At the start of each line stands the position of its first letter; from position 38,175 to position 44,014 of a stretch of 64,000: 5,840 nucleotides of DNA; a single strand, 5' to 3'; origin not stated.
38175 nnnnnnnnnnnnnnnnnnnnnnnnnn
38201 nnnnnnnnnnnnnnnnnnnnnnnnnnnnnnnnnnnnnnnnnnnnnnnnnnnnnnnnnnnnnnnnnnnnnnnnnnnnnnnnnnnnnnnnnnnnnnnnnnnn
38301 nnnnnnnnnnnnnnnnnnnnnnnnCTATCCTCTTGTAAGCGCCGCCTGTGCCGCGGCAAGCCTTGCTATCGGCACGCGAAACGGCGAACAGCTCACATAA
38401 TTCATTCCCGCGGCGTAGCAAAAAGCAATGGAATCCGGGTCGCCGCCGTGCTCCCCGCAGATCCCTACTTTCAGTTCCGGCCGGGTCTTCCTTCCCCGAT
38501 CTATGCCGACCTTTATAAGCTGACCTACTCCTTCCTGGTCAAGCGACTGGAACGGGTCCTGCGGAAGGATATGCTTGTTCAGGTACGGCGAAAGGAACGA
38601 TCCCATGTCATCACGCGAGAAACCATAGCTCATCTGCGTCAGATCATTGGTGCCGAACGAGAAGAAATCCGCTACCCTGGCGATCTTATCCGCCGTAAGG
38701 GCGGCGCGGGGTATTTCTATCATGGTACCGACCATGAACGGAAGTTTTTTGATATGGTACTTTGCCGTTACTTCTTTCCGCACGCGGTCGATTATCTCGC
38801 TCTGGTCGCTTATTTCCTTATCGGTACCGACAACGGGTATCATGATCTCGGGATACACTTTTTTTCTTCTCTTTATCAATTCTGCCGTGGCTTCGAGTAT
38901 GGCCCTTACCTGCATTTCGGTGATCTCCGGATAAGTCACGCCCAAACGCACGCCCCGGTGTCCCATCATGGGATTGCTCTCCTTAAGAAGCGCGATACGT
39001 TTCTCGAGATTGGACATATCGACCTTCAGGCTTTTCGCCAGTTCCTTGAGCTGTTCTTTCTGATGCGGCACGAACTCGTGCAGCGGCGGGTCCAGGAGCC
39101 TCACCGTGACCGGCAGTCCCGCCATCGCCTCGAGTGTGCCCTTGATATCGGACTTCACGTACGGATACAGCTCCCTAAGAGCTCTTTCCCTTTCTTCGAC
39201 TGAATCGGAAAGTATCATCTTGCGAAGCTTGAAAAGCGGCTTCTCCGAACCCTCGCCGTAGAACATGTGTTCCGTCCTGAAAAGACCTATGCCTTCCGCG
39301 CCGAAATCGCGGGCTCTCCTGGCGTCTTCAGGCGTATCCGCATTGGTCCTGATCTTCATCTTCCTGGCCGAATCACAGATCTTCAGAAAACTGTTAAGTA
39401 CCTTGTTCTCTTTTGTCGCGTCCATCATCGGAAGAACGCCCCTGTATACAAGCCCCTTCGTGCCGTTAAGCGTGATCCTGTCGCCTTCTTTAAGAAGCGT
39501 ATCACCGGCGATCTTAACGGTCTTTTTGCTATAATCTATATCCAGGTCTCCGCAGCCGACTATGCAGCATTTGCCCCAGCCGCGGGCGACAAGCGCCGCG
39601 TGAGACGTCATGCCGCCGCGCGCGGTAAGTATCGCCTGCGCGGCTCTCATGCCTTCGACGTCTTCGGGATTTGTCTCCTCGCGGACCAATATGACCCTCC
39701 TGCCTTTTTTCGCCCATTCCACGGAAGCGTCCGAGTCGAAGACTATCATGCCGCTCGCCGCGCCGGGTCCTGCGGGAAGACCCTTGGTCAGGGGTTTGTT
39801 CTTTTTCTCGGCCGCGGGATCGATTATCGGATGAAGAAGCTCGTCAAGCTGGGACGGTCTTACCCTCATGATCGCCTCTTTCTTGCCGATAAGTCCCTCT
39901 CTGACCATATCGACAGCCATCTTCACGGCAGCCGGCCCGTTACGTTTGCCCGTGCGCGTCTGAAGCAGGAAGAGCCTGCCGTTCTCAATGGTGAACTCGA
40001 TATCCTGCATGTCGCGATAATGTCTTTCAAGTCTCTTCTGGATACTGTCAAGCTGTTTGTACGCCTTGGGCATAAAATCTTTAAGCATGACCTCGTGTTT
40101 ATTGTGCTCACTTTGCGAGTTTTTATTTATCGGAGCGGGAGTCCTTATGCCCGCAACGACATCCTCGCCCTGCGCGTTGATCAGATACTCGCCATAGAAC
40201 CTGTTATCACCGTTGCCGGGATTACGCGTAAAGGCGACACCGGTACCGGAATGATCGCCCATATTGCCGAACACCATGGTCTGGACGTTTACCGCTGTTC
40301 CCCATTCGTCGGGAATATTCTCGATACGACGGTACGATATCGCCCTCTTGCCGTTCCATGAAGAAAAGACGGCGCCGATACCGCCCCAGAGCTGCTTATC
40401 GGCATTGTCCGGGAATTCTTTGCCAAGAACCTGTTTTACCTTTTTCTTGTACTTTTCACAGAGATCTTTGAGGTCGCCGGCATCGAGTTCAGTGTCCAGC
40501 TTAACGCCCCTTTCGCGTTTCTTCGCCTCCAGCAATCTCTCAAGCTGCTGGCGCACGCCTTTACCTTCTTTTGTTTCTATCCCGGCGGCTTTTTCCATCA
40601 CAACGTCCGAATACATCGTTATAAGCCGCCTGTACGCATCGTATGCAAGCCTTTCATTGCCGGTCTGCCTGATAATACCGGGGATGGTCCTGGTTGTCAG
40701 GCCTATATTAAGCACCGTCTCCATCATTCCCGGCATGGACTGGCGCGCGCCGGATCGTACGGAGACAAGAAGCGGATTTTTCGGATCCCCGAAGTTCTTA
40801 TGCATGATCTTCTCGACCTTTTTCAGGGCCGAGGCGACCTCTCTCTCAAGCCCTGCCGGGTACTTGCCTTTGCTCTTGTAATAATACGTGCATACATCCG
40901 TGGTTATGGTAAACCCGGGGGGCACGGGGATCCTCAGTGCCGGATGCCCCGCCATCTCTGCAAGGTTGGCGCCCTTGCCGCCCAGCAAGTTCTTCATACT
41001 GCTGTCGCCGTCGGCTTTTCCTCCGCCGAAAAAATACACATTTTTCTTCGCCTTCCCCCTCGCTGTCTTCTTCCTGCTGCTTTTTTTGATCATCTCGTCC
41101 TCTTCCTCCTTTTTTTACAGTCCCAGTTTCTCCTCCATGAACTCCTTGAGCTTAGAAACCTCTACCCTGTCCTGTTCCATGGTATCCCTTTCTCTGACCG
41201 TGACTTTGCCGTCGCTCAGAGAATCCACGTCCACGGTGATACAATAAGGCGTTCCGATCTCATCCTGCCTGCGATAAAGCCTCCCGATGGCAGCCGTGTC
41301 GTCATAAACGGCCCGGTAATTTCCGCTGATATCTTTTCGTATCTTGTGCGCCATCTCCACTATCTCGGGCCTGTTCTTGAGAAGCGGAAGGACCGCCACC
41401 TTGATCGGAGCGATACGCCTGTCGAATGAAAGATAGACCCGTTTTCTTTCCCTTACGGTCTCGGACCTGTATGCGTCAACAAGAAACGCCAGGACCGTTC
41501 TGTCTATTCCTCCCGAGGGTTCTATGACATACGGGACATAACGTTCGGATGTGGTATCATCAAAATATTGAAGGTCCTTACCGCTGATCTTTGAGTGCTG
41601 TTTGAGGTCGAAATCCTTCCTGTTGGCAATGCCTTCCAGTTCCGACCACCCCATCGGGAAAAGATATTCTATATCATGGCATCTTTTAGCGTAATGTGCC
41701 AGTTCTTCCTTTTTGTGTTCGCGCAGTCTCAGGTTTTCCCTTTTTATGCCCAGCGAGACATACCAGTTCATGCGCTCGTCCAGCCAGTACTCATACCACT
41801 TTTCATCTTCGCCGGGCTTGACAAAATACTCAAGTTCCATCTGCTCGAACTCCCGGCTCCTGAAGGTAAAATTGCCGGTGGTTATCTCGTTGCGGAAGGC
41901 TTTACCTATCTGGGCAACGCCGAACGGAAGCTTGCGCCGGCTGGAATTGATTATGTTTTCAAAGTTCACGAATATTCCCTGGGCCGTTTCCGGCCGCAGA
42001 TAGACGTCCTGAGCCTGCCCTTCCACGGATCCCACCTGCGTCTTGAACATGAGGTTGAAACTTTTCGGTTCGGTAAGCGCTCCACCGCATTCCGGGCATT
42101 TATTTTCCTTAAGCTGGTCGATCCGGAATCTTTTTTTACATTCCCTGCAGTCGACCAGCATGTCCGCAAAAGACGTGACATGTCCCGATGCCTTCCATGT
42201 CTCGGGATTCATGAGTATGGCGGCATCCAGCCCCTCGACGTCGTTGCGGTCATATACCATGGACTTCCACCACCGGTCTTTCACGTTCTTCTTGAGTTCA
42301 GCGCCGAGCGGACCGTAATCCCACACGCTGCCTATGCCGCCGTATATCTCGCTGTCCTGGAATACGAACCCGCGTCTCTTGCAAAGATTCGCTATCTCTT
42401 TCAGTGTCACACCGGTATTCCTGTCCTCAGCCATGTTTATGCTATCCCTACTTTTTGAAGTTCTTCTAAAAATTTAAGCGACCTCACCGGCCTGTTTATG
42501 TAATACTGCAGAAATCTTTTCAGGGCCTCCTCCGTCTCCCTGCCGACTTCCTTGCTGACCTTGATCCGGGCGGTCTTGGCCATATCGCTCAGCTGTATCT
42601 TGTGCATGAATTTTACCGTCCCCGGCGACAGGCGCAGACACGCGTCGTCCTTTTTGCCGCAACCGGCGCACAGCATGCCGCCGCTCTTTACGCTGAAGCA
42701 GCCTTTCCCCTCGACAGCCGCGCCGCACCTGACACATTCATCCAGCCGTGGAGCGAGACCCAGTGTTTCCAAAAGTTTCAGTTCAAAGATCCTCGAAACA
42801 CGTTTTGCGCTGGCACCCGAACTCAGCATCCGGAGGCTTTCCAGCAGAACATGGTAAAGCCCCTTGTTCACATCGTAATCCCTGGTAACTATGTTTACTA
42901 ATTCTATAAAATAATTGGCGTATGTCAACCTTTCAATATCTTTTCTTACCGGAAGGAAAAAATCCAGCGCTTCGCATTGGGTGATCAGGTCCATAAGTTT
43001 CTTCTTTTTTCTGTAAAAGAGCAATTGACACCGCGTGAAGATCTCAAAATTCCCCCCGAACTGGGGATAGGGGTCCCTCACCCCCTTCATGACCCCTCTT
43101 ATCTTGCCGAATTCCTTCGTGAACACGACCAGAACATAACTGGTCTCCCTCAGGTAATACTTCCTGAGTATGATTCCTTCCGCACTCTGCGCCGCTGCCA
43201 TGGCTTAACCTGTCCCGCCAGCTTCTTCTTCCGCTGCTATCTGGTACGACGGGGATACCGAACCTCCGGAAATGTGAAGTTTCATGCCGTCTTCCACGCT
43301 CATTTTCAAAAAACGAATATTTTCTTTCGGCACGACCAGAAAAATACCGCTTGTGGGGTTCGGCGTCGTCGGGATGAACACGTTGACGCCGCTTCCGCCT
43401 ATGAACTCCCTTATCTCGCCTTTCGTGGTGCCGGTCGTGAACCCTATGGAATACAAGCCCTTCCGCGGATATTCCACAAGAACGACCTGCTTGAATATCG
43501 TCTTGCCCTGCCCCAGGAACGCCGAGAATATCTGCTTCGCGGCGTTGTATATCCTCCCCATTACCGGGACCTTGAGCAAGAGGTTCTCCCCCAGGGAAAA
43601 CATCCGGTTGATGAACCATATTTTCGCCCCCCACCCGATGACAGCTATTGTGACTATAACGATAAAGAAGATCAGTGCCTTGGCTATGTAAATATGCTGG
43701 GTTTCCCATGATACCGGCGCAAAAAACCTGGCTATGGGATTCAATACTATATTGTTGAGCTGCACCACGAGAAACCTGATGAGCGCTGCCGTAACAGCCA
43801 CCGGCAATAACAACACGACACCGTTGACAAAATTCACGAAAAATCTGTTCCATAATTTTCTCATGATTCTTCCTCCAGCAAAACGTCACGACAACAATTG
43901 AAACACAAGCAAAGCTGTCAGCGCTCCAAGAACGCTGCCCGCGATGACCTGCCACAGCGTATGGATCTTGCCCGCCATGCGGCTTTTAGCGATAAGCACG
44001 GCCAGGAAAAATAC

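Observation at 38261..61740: Recurrent junction motif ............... coupled to a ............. box at SD-less (apparently leaderless) starts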

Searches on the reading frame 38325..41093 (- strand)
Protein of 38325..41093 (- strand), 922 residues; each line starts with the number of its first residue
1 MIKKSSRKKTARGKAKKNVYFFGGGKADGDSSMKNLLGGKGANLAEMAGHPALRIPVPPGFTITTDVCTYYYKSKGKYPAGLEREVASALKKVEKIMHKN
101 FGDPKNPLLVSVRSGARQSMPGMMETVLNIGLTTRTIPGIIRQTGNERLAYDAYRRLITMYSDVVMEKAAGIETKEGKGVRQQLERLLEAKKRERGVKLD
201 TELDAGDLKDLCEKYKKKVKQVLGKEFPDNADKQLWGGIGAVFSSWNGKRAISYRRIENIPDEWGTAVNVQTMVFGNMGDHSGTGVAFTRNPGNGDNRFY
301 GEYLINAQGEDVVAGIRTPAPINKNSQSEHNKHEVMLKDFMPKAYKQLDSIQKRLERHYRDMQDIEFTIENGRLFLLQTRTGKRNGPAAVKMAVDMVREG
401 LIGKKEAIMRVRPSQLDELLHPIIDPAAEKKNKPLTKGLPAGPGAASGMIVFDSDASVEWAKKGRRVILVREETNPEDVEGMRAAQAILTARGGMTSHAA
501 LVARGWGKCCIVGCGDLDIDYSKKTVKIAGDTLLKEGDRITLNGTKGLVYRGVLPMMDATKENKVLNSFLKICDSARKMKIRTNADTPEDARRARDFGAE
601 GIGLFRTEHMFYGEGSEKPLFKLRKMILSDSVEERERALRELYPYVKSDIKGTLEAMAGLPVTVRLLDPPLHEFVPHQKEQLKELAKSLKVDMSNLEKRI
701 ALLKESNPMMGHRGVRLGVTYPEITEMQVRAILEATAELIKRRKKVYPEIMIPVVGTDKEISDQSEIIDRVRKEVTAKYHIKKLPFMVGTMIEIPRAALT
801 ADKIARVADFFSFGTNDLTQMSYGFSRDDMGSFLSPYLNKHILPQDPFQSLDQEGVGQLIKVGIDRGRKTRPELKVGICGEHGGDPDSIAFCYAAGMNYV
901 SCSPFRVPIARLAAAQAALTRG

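Call 55: search_protein_families(library=pfam, proteins=[window:38325-41093:-], max_evalue=0.00001)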
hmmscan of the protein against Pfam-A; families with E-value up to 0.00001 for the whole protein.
window:38325-41093:- (922 aa): 3 families
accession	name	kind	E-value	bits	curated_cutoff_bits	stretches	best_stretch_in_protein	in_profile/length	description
PF02896.24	PEP-utilizers_C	-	3.1e-80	269.9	22.8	1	562-917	3-291/293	PEP-utilising enzyme, PEP-binding domain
PF01326.24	PPDK_N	-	2e-55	188.8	27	2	82-399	77-326/328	Pyruvate phosphate dikinase, AMP/ATP-binding domain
PF00391.29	PEP-utilizers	-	6.1e-24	83.9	23.1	1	466-547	4-72/72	PEP-utilising enzyme, mobile domain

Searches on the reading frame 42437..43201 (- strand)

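Call 55: search_protein_families(library=pfam, proteins=[window:42437-43201:-], max_evalue=0.00001)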
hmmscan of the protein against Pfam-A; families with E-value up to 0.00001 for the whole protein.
window:42437-43201:- (254 aa): 2 families
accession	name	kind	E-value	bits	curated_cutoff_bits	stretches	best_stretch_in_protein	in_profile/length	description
PF02565.21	RecO_C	-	2.2e-36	125.4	22.1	1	86-242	1-156/157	Recombination protein O C terminal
PF11967.14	RecO_N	-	5.6e-15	55.6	27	1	6-82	5-80/80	Recombination protein O N terminal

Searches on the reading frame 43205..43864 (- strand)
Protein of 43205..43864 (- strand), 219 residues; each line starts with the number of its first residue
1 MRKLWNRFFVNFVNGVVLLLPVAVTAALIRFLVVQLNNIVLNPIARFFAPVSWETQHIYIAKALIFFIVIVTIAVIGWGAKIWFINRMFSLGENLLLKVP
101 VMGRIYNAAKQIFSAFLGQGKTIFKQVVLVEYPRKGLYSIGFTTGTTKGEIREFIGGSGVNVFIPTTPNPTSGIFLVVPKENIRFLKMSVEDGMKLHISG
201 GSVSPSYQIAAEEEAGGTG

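Call 55: search_protein_families(library=pfam, proteins=[window:43205-43864:-], max_evalue=0.00001)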
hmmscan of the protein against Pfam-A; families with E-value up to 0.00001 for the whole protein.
window:43205-43864:- (219 aa): 1 family
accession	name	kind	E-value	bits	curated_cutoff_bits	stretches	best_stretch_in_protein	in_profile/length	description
PF04367.18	DUF502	-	1.4e-32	112.2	23.8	1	68-172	2-107/107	Protein of unknown function (DUF502)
